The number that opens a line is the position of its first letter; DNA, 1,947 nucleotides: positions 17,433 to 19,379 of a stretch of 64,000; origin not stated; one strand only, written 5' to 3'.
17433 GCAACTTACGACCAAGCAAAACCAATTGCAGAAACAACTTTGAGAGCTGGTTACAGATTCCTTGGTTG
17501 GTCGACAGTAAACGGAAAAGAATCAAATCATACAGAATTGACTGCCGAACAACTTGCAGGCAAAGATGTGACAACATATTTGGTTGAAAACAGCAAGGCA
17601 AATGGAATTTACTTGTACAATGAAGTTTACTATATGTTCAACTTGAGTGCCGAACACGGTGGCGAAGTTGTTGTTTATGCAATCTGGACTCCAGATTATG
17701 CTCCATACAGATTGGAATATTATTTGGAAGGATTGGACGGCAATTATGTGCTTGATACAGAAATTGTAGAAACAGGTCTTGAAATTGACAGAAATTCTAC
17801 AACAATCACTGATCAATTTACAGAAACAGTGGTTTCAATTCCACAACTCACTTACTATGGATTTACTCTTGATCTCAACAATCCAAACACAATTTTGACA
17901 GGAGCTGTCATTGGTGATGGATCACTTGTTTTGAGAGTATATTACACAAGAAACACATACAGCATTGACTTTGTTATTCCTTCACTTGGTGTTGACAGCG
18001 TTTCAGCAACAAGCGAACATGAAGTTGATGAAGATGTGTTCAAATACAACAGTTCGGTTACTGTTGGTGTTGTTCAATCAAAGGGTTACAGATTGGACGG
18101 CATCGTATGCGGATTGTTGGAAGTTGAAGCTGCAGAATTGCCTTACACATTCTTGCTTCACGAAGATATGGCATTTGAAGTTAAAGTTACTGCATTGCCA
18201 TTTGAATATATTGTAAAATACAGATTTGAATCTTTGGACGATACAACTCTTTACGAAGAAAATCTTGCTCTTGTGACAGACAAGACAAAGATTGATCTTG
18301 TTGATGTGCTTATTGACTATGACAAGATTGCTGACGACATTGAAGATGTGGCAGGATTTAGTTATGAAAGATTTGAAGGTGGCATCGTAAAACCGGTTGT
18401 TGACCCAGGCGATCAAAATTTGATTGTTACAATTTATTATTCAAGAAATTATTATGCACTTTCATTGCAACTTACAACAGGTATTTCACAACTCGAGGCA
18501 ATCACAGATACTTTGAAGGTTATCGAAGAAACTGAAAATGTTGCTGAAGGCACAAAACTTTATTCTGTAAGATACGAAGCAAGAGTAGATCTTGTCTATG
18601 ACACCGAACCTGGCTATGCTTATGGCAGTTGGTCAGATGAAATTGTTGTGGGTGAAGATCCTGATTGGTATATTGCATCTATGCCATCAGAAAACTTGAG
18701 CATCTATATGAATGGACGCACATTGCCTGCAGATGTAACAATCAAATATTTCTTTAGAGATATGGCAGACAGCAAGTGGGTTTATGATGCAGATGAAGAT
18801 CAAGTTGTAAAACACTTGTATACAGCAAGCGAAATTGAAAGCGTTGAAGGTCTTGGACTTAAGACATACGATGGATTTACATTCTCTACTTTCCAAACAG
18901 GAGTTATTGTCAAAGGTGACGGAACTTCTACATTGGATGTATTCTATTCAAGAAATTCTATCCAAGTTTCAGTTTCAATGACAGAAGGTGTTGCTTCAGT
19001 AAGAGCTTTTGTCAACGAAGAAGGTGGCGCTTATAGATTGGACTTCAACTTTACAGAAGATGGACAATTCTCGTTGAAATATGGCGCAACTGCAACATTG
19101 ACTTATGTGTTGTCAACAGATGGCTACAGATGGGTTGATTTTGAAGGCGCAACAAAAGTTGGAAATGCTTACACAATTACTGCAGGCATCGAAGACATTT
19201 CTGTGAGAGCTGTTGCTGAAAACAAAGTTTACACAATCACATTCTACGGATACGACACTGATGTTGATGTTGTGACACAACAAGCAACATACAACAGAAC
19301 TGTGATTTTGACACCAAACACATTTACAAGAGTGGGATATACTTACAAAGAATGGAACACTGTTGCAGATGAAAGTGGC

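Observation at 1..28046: Single uninterrupted reading frame of more than 28 kb (at least 9,347 codons) whose N-terminus is still off-window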

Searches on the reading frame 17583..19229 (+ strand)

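Call 13: search_protein_families(library=pfam, proteins=[window:17583-19229:+], max_evalue=1)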
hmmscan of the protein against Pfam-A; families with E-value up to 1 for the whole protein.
window:17583-19229:+ (549 aa): 2 families
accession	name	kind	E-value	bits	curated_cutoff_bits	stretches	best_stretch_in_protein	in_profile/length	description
PF13115.11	YtkA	-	0.13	13.4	25.9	1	460-499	40-83/85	YtkA-like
PF20526.3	DUF6741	-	0.22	12.1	27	0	454-516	16-78/129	Domain of unknown function (DUF6741)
